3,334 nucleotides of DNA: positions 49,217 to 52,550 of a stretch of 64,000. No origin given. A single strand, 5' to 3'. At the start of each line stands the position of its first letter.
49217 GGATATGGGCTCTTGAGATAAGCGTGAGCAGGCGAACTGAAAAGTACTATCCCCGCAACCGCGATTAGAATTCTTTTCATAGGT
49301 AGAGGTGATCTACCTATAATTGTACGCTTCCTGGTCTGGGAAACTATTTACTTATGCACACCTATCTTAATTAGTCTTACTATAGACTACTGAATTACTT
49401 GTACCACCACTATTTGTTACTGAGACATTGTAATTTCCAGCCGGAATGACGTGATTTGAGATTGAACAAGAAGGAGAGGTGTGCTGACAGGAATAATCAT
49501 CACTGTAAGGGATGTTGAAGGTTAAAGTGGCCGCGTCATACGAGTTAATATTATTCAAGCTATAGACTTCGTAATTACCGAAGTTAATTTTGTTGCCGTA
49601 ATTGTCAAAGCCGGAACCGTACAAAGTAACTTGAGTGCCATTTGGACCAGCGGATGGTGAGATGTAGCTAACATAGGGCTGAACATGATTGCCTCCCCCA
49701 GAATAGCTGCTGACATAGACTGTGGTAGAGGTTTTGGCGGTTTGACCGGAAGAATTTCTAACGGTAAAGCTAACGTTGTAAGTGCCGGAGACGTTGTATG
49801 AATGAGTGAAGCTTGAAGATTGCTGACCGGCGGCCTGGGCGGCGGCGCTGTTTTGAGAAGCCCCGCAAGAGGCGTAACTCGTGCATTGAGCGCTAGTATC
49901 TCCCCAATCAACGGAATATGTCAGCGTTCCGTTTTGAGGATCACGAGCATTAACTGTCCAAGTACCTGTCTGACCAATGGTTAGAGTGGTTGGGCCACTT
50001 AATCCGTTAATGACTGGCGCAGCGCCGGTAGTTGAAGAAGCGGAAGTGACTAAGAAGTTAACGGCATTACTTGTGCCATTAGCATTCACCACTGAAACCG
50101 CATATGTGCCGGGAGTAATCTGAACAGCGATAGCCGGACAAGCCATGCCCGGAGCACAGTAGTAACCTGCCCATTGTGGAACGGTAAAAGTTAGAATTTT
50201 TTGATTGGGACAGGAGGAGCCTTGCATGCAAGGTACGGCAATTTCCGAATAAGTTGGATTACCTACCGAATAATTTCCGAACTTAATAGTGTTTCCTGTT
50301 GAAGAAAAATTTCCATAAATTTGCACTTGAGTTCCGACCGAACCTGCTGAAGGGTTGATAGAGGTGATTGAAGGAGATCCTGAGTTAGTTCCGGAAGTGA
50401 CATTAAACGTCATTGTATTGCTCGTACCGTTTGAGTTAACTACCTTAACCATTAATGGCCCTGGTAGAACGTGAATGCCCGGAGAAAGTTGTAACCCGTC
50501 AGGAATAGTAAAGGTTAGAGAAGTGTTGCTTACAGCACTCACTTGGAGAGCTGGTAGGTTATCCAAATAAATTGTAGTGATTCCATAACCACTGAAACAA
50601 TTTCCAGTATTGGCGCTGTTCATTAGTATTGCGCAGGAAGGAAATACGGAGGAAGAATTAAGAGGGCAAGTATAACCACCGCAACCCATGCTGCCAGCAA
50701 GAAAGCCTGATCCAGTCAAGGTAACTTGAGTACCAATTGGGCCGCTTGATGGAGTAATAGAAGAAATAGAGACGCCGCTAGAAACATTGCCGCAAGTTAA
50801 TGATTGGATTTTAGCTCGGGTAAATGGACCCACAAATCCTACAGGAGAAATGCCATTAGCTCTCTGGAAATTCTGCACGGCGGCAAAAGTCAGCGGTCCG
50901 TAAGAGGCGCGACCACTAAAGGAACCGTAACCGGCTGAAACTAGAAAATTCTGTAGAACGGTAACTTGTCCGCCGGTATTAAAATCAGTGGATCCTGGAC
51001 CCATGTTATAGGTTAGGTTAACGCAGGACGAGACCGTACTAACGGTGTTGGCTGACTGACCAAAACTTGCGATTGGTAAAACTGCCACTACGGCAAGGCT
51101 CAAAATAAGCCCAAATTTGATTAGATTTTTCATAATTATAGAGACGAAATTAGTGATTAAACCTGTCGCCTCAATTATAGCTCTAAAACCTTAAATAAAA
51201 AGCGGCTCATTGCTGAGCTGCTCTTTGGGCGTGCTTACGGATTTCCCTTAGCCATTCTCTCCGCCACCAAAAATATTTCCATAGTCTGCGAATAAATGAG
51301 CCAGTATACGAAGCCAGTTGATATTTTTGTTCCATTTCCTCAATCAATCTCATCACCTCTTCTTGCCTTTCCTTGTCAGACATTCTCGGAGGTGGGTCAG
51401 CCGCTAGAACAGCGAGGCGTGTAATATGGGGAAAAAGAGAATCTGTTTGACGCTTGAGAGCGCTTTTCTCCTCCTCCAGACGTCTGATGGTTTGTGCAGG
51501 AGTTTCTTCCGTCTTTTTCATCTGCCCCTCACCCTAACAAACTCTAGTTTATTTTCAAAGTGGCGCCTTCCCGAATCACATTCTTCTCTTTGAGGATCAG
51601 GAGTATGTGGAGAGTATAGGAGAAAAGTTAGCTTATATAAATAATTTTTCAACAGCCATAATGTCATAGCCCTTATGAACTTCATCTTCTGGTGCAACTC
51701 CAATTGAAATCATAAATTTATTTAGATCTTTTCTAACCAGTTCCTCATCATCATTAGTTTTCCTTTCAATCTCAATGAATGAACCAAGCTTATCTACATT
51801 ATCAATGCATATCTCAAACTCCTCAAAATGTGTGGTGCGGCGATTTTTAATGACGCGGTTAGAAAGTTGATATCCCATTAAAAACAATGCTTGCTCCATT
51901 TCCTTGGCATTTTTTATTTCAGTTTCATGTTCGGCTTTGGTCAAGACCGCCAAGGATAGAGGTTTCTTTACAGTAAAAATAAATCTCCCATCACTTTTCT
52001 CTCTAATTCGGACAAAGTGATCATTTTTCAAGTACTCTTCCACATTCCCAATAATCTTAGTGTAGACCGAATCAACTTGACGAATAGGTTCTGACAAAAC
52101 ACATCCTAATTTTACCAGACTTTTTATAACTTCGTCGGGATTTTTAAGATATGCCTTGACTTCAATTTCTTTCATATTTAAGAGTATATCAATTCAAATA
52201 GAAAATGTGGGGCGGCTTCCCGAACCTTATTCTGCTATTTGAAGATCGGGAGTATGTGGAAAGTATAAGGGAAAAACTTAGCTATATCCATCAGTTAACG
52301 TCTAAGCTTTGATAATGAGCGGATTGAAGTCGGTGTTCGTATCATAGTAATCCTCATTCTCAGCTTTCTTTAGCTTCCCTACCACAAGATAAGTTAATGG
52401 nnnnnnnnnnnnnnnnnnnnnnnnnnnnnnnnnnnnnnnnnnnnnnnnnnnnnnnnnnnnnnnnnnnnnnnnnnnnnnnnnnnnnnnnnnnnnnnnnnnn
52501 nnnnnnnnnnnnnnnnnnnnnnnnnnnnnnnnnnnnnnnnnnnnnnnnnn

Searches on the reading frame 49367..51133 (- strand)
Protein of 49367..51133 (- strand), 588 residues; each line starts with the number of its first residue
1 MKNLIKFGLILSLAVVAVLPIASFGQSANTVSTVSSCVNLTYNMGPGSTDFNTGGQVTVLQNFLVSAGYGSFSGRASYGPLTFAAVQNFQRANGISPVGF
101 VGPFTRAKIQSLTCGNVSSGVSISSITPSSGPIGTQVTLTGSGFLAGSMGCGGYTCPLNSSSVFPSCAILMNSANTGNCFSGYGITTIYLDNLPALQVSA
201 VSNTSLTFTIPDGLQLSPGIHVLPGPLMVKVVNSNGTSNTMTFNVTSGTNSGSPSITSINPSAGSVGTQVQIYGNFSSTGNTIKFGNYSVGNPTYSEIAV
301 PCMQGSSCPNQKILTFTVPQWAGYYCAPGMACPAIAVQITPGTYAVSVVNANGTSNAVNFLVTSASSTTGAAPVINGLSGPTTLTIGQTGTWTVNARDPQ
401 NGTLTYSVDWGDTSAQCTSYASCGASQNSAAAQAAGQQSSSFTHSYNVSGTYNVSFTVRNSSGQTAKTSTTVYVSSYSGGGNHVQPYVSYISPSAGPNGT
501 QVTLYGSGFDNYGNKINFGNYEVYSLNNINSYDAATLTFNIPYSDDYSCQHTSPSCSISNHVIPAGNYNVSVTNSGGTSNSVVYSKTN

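Call 10: search_protein_families(library=pfam, proteins=[window:49367-51133:-], max_evalue=1)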
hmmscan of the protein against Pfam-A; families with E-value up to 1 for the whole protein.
window:49367-51133:- (588 aa): 6 families
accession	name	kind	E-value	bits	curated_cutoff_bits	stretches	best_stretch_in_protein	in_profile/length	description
PF01471.23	PG_binding_1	-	2.8e-08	34.2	23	1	54-108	2-56/57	Putative peptidoglycan binding domain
PF18911.6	PKD_4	-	8.9e-07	29.3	27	1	371-471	2-81/85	PKD domain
PF00801.26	PKD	-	0.013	15.9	23.5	1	437-471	44-78/80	PKD domain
PF21604.3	CRLF2_D1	-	0.031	14.9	27.3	1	391-421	10-40/51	Cytokine receptor-like factor 2-like, D1 domain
PF14586.11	MHC_I_2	-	0.1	12.9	27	1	433-491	100-157/174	Class I Histocompatibility antigen, NKG2D ligand, domains 1 and 2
PF22352.2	K319L-like_PKD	-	0.21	12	27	0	429-474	41-84/84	K319L-like, PKD domain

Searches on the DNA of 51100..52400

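Call 6: search_rna_families(source=window, start=51100, end=52400, threshold=evalue, max_evalue=10, show_alignments=4)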
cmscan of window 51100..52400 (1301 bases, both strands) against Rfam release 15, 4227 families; matches with E-value up to 10: 4.
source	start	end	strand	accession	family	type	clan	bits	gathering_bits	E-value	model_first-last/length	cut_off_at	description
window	51696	51759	-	RF01164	SNORD107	Gene; snRNA; snoRNA; CD-box;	-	16.8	50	7.3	1-74/74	no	Small nucleolar RNA SNORD107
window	51890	51967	+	RF00657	mir-184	Gene; miRNA;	-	15.2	54.1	3.8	1-86/86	no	mir-184 microRNA precursor family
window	51115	51218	+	RF00041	Entero_OriR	Cis-reg;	-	13.8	80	9.7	1-121/121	no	Enteroviral 3' UTR element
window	51197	51226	-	RF00084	CsrC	Gene; sRNA;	CL00106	9.1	61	5.9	212-241/255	no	CsrC RNA family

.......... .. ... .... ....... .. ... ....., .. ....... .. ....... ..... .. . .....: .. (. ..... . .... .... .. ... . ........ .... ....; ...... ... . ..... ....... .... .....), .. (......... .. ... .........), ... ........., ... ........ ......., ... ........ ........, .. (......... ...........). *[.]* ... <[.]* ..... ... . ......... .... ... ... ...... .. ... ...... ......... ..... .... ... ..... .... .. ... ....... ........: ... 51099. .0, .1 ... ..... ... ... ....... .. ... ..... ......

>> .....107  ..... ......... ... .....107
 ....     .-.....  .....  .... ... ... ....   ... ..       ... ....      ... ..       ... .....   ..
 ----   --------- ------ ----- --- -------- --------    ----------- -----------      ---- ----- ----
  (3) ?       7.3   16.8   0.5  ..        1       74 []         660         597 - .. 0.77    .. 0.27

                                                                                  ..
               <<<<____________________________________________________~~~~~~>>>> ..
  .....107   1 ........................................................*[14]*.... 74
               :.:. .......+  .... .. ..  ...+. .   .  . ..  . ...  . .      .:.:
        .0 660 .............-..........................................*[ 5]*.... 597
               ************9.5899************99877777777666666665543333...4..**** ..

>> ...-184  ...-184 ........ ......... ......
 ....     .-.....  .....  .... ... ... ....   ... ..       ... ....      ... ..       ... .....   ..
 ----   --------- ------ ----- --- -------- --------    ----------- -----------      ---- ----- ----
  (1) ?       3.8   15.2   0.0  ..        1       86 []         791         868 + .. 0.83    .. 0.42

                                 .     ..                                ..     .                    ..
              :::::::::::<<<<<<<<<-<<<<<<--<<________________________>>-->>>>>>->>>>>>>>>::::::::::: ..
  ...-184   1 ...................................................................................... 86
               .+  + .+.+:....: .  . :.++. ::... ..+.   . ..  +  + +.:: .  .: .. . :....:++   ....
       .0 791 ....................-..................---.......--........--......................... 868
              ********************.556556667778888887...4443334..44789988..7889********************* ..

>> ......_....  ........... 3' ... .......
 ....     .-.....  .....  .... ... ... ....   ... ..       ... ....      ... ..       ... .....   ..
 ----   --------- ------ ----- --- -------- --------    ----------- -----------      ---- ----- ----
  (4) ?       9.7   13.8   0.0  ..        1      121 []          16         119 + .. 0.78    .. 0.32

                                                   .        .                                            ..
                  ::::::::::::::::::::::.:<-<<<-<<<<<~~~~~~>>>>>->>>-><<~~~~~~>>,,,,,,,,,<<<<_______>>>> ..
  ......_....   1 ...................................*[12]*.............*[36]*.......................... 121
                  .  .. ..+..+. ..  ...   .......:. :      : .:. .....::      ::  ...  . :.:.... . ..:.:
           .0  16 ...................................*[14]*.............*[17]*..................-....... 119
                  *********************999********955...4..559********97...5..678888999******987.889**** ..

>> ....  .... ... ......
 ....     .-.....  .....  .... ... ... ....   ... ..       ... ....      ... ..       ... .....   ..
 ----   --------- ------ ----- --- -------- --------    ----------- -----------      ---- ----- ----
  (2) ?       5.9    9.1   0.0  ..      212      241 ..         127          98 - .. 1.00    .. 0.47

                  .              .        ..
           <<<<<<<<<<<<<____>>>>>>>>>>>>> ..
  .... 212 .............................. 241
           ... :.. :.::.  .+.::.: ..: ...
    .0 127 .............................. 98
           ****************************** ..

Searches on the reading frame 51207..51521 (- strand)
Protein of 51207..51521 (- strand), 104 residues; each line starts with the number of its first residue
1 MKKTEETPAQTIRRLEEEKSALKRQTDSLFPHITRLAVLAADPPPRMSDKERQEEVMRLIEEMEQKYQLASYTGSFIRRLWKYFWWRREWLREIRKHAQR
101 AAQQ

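Call 10: search_protein_families(library=pfam, proteins=[window:51207-51521:-], max_evalue=1)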
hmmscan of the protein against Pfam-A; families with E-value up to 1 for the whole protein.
window:51207-51521:- (104 aa): 1 family
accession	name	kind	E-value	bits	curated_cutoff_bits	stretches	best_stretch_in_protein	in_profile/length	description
PF09090.17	MIF4G_like_2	-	0.028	14.3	22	1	7-100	186-260/263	MIF4G like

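Call 34: search_protein_representatives(protein=window:51207-51521:-)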
Query: 104 residues. Proteins with E-value up to 0.001 (for the whole library): 1; up to 1e-10: 1; up to 1e-30: 1. The best 1 are listed.
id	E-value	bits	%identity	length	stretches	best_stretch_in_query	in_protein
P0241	5.1e-61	219.2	100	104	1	1-104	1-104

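Call 42: search_protein_families(library=ncbifam, proteins=[window:51207-51521:-], max_evalue=10)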
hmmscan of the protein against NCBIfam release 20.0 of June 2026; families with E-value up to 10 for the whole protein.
window:51207-51521:- (104 aa): 0 families

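Call 69: search_protein_families(library=padloc, proteins=[window:51207-51521:-], max_evalue=1)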
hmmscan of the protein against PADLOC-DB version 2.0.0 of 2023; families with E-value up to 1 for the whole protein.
window:51207-51521:- (104 aa): 0 families

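Call 70: search_protein_families(library=phrogs, proteins=[window:51207-51521:-], max_evalue=1)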
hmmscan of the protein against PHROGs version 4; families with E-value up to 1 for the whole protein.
window:51207-51521:- (104 aa): 2 families
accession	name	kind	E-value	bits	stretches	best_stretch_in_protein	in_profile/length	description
phrog_26599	-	unknown function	0.18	12.8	1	10-33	29-52/81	-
phrog_31514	-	unknown function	0.25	12.6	1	46-75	19-48/123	-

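Call 72: list_cluster_members(proteins=[window:52205-52309:+, window:51207-51521:-])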
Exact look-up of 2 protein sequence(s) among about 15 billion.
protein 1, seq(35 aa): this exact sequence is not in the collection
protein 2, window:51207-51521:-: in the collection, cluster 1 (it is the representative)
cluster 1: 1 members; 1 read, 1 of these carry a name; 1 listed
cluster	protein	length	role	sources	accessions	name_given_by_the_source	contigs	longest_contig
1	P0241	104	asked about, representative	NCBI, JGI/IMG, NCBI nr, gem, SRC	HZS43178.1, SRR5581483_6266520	MAG TPA: hypothetical protein VFA52_03085 [Candidatus Paceibacterota bacterium] | hypothetical protein [Candidatus Paceibacterota bacterium]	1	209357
